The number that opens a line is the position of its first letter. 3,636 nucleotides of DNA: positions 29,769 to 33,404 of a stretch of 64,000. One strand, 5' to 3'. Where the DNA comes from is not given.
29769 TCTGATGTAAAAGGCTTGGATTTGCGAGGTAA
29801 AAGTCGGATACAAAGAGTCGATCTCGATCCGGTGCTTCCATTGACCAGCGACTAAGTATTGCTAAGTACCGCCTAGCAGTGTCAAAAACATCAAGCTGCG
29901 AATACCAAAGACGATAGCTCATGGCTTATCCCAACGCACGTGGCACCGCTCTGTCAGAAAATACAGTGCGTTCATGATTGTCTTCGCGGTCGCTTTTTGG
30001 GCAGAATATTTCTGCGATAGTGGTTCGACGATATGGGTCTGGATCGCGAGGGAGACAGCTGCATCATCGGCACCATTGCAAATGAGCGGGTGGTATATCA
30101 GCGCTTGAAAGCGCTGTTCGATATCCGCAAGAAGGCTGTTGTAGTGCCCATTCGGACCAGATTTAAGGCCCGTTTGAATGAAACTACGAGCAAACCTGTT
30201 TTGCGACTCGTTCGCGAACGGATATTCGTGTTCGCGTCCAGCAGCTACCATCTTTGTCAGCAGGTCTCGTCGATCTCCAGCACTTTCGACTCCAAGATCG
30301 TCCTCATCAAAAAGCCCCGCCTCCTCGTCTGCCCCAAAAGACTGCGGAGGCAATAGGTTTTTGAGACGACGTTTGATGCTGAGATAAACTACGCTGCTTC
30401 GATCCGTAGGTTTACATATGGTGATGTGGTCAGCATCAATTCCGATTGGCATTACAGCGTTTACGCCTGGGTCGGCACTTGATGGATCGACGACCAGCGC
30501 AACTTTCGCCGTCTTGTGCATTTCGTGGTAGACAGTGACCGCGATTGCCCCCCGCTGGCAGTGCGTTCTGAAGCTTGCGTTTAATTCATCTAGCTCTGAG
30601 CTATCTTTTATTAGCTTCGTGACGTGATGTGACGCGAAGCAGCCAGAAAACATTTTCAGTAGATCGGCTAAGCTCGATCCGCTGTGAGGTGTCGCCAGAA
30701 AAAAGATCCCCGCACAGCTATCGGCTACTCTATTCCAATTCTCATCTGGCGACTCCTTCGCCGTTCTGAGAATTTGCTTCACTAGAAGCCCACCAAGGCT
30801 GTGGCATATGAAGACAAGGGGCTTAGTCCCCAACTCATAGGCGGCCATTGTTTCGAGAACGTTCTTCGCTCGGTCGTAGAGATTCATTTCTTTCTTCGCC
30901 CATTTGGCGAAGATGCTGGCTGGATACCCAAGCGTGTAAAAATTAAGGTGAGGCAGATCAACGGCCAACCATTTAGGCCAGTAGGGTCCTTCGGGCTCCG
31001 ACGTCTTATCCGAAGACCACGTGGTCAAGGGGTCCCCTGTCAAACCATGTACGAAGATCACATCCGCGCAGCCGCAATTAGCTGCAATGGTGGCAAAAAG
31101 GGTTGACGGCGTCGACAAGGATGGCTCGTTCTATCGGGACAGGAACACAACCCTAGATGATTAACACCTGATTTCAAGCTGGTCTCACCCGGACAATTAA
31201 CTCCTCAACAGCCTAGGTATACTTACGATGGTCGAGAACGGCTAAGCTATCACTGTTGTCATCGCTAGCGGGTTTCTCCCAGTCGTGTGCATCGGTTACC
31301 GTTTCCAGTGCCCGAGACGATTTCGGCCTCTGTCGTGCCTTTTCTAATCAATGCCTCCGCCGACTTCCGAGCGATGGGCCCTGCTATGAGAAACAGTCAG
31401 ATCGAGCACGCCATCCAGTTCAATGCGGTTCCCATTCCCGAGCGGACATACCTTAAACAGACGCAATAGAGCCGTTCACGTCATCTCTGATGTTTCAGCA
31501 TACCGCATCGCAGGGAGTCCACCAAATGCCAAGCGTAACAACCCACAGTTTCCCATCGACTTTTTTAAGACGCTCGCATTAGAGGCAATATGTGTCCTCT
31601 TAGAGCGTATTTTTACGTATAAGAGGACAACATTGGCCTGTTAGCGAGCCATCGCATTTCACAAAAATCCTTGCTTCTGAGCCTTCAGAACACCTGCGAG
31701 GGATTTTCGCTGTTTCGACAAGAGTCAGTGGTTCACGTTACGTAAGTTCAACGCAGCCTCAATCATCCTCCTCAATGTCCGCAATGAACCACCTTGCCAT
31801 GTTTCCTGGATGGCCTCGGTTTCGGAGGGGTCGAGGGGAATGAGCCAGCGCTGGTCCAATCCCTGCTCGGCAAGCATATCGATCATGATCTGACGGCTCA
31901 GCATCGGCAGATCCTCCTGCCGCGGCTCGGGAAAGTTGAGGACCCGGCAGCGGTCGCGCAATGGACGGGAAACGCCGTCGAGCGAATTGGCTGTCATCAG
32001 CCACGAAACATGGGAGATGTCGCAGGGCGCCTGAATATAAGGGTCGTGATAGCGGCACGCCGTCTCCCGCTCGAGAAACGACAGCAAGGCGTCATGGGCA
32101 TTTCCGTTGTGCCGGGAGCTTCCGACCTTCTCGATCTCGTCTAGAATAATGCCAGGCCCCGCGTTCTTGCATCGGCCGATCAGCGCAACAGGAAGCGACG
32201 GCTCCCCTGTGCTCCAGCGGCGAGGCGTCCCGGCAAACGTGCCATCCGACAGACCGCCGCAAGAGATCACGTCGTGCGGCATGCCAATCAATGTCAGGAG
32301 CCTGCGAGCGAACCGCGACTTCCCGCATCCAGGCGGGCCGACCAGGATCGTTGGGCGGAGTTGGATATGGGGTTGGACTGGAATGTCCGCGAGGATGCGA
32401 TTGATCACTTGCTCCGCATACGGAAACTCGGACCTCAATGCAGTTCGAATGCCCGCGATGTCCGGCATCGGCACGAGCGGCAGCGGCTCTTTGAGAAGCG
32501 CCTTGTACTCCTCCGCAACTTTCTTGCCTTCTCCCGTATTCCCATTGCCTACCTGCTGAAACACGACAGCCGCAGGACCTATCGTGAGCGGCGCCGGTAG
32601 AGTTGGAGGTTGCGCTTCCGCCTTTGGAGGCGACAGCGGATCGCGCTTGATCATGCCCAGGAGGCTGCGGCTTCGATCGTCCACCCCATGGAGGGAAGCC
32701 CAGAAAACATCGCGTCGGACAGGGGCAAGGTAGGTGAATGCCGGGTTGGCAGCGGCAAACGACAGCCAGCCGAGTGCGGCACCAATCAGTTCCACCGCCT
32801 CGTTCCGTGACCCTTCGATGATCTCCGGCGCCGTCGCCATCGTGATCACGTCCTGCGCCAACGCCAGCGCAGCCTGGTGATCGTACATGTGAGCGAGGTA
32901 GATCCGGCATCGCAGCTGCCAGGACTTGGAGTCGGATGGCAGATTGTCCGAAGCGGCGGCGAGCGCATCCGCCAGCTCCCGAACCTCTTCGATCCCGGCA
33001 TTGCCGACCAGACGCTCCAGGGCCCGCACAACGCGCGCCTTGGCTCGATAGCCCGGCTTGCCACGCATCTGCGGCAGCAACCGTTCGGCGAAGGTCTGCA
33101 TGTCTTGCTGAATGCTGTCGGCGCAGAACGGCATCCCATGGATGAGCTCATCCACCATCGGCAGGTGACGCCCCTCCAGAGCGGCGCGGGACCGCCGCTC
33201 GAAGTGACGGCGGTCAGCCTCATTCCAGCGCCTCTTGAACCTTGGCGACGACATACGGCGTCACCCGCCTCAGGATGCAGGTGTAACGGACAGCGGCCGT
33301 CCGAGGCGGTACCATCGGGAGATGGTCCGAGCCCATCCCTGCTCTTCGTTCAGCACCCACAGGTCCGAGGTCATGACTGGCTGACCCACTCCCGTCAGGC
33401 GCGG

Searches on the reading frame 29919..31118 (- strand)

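Call 55: search_protein_families(library=pfam, proteins=[window:29919-31118:-], max_evalue=0.0001)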
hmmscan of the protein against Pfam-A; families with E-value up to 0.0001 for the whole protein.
window:29919-31118:- (399 aa): 2 families
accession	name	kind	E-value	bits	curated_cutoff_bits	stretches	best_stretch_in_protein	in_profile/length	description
PF20285.3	CTD9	-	1.1e-28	100.5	27.9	1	285-396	1-113/113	C-terminal domain 9 of the ABC-three component (ABC-3C) systems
PF05057.20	DUF676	-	3.3e-06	27.2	20.3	1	20-154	8-134/217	Putative serine esterase (DUF676)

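Call 91: search_protein_families(library=padloc, proteins=[window:29919-31118:-], max_evalue=0.00001)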
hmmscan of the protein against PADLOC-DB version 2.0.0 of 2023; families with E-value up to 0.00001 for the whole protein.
window:29919-31118:- (399 aa): 1 family
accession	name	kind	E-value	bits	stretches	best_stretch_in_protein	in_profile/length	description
PDLC02918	DUF626_VIII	-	1.2e-27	95.3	1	16-254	8-237/474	-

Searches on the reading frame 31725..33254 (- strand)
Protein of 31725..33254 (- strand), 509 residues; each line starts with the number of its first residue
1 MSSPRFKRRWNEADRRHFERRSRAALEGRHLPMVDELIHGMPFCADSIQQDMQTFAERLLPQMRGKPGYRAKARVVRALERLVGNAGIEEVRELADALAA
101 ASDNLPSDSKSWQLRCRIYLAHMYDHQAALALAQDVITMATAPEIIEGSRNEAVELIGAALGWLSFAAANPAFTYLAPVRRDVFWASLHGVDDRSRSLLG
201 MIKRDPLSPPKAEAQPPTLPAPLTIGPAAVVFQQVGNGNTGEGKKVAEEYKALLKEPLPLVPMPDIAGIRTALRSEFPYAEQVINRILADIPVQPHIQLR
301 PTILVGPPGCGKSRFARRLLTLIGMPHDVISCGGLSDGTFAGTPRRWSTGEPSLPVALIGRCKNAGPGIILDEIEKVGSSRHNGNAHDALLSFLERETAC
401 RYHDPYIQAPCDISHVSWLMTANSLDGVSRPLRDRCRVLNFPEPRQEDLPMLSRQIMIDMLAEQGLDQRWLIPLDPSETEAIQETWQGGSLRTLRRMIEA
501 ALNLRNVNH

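Call 55: search_protein_families(library=pfam, proteins=[window:31725-33254:-], max_evalue=0.0001)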
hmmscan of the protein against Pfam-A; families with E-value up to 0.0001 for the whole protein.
window:31725-33254:- (509 aa): 2 families
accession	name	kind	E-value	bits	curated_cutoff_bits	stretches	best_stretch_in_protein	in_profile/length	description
PF00004.35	AAA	-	2.2e-10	41.5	21.2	1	303-438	2-125/131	ATPase family associated with various cellular activities (AAA)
PF07728.20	AAA_5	-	1.1e-05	25.9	22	0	302-435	2-138/139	AAA domain (dynein-related subfamily)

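Call 91: search_protein_families(library=padloc, proteins=[window:31725-33254:-], max_evalue=0.00001)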
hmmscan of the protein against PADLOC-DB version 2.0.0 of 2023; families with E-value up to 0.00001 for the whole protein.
window:31725-33254:- (509 aa): 0 families
